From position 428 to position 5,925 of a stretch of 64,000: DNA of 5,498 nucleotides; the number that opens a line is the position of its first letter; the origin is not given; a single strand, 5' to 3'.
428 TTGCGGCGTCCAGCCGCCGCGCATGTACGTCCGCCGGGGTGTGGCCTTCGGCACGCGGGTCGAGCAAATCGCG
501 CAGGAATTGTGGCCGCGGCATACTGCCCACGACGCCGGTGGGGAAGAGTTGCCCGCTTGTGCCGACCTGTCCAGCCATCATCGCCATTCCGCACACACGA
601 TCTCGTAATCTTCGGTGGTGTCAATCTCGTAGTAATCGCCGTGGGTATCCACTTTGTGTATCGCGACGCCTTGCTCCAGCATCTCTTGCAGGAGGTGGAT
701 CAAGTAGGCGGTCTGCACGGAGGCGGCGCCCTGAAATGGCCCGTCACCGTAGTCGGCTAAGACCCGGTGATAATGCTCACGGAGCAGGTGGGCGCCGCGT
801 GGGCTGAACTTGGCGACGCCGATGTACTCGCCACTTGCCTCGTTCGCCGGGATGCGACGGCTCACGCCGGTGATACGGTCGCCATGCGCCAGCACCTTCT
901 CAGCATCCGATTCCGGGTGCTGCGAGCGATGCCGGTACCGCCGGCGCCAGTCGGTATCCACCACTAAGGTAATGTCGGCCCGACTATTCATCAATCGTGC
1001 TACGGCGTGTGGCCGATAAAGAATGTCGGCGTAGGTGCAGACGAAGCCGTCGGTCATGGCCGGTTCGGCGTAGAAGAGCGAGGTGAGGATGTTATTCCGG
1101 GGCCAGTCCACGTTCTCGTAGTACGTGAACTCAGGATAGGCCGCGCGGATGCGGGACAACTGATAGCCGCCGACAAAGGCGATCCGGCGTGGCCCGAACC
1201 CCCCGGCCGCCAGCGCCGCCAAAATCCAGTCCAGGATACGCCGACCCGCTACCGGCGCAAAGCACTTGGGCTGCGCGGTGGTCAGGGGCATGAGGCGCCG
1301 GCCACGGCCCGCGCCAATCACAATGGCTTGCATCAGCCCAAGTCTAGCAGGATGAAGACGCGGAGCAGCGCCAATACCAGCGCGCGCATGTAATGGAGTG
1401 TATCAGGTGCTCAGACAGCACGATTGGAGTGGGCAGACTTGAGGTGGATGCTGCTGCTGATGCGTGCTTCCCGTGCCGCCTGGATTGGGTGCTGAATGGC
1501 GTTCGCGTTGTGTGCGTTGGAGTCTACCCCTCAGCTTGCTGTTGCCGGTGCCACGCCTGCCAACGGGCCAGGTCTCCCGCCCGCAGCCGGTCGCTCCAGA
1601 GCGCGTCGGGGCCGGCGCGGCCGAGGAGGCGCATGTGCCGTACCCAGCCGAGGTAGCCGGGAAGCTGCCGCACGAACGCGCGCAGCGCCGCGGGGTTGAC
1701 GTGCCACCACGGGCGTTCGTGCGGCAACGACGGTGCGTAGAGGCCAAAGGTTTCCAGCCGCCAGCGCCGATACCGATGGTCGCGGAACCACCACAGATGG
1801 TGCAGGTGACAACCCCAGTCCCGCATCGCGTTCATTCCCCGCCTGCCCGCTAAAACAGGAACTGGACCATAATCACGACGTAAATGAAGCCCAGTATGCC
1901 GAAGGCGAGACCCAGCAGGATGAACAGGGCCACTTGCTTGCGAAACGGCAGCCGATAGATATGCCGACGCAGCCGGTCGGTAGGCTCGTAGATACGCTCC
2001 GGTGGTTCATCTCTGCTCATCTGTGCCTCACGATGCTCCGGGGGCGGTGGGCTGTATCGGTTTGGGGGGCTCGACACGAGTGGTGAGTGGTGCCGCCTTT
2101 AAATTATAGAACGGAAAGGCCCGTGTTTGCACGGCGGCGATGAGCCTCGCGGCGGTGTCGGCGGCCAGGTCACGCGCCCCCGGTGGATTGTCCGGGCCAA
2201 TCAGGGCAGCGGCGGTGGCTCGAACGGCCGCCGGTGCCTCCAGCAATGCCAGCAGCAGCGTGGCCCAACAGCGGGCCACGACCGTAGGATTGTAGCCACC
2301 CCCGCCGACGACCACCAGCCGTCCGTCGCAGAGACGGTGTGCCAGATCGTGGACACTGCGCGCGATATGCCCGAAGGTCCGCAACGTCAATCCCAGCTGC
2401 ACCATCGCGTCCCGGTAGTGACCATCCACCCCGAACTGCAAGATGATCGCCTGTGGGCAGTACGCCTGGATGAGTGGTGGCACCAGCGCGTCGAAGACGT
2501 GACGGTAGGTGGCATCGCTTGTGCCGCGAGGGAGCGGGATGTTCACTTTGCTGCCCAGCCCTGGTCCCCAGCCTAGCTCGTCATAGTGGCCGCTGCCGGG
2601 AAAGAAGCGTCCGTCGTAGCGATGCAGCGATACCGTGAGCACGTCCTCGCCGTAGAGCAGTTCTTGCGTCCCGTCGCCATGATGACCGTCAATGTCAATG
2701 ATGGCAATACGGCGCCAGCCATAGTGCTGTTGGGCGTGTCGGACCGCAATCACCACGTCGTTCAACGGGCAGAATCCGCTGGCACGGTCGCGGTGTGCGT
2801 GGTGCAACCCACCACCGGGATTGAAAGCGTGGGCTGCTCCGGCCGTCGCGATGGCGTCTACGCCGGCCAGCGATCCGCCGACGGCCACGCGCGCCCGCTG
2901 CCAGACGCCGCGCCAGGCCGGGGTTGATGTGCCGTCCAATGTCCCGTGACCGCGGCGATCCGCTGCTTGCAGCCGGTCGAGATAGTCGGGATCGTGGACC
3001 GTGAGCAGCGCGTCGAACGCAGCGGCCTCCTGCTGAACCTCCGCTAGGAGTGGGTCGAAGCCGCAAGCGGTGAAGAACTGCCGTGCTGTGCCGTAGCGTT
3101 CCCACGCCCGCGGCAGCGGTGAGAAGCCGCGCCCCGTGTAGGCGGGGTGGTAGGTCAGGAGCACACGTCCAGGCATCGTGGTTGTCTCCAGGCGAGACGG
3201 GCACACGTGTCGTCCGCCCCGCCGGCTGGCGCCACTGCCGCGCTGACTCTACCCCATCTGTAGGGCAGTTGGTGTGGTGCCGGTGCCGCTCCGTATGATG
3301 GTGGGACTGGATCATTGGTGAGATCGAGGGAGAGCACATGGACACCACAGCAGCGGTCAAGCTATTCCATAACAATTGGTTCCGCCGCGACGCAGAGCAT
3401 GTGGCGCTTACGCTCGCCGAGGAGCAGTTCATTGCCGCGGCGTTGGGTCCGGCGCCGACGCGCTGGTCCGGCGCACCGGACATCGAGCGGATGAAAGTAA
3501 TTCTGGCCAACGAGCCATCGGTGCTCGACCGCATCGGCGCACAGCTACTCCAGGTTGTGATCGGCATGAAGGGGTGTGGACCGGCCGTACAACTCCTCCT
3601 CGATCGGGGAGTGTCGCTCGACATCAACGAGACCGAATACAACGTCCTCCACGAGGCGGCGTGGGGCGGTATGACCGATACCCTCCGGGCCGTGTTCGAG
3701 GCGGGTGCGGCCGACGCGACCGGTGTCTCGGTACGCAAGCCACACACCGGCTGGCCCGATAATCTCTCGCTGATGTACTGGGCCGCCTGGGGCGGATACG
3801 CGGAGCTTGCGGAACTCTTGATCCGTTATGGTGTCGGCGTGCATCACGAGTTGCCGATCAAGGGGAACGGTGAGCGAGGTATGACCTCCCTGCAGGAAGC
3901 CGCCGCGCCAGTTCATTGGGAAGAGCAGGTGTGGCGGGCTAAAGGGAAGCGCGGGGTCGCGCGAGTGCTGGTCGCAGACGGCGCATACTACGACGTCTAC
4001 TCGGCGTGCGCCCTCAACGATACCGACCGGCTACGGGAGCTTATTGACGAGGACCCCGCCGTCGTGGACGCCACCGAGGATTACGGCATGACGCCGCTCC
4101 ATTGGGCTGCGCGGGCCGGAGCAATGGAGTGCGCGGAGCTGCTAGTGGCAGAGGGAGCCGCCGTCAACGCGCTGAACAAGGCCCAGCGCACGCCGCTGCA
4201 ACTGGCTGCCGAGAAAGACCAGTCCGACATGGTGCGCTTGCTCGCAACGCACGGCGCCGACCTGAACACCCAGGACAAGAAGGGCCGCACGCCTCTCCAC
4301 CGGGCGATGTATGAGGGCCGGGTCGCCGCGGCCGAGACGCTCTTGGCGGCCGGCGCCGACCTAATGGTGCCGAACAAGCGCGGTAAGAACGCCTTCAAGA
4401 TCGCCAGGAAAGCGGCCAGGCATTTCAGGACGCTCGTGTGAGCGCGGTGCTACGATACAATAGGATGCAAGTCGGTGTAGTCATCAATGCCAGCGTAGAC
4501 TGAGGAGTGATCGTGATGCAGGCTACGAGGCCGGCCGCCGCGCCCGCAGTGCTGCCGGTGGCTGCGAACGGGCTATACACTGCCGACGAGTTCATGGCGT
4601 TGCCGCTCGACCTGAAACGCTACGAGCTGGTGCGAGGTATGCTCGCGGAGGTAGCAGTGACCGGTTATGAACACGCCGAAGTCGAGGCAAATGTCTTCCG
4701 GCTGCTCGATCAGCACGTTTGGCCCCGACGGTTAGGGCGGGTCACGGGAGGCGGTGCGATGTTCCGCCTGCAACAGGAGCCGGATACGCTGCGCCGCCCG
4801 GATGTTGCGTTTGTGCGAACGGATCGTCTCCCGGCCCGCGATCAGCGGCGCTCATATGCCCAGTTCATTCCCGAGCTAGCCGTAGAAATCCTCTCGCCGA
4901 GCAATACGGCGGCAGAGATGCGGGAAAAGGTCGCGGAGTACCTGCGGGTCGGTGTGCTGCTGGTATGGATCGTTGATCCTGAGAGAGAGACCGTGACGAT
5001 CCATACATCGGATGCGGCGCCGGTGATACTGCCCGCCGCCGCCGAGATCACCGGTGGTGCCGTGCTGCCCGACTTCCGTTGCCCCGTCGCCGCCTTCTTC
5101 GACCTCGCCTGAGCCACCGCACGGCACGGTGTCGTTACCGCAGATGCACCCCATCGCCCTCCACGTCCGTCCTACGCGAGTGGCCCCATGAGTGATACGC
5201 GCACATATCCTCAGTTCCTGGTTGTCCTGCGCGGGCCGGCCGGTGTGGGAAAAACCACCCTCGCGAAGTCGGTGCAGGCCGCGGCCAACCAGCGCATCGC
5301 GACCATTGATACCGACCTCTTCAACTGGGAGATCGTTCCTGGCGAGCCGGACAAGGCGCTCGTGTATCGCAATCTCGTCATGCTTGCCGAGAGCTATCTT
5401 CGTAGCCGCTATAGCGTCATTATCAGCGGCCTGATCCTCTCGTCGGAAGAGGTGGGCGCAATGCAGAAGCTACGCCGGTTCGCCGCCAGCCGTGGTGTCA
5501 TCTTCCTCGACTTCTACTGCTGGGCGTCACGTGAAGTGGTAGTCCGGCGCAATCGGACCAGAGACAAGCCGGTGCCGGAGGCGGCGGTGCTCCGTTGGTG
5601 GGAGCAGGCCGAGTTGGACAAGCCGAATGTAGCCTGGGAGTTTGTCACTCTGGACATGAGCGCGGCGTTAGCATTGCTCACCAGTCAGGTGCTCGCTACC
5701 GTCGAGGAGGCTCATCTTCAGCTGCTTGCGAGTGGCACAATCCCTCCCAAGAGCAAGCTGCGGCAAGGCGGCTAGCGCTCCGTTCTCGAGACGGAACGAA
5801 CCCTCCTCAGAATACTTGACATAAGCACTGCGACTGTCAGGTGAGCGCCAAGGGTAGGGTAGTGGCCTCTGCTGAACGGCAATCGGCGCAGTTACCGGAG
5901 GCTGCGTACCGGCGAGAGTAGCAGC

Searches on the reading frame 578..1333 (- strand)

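Call 48: search_protein_families(library=pfam, proteins=[window:578-1333:-], max_evalue=0.00001)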
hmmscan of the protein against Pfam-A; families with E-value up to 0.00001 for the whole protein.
window:578-1333:- (251 aa): 1 family
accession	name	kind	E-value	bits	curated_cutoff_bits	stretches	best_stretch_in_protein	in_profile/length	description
PF12804.13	NTP_transf_3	-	3.6e-09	37.4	27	1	3-124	1-121/160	MobA-like NTP transferase domain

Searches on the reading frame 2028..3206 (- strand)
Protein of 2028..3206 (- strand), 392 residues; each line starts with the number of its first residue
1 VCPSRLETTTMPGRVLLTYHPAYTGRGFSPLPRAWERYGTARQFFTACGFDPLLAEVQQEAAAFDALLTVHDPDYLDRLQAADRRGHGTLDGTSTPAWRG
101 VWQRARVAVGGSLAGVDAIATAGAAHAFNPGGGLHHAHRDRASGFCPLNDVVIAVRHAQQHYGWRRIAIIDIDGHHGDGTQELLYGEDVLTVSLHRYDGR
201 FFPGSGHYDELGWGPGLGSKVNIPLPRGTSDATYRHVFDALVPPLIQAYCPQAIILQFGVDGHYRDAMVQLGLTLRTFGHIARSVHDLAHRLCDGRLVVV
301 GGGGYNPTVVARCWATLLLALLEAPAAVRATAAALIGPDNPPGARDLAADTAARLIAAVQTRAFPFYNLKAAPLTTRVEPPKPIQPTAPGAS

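Call 48: search_protein_families(library=pfam, proteins=[window:2028-3206:-], max_evalue=0.00001)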
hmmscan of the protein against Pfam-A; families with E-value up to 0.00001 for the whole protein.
window:2028-3206:- (392 aa): 1 family
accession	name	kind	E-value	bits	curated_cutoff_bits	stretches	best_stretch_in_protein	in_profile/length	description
PF00850.24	Hist_deacetyl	-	3.8e-82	276.4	27.9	1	50-319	20-296/298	Histone deacetylase domain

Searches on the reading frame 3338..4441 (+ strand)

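Call 48: search_protein_families(library=pfam, proteins=[window:3338-4441:+], max_evalue=0.00001)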
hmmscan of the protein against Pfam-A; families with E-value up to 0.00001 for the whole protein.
window:3338-4441:+ (367 aa): 6 families
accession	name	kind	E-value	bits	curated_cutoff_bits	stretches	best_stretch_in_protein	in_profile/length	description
PF12796.13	Ank_2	-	7.9e-33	113.3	27.3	2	272-344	18-88/90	Ankyrin repeats (3 copies)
PF00023.36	Ank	-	1.8e-27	94.3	21.1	1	249-281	1-33/33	Ankyrin repeat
PF13857.12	Ank_5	-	9.1e-27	93.3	27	3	269-323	1-56/56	Ankyrin repeats (many copies)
PF13637.12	Ank_4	-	8.8e-26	89.8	22.7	2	290-336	4-50/50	Ankyrin repeats (many copies)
PF13606.12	Ank_3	-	2.2e-20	70.7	22.3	0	249-278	1-30/30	Ankyrin repeat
PF24521.3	Ank_KRIT1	-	5.4e-07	29.9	80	0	252-321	48-123/149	KRIT1 ankyrin-repeats domain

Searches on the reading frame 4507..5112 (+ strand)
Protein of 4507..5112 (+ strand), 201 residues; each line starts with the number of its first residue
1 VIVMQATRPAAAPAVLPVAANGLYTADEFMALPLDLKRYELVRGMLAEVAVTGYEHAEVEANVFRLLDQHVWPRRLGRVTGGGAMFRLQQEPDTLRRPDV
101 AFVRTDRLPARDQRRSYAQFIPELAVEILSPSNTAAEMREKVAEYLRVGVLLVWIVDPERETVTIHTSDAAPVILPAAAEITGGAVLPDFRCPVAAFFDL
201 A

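Call 48: search_protein_families(library=pfam, proteins=[window:4507-5112:+], max_evalue=0.00001)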
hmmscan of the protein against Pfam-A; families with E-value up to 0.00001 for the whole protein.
window:4507-5112:+ (201 aa): 1 family
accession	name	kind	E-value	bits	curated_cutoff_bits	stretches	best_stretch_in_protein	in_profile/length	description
PF05685.18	Uma2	-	1.4e-30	106.5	27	1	27-195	2-172/172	Putative restriction endonuclease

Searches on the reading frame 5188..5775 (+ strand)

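Call 48: search_protein_families(library=pfam, proteins=[window:5188-5775:+], max_evalue=0.00001)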
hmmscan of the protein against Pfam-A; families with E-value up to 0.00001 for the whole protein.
window:5188-5775:+ (195 aa): 1 family
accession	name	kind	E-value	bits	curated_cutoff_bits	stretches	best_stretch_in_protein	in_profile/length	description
PF13671.12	AAA_33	-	2.6e-13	50.9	27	1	11-140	1-139/143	AAA domain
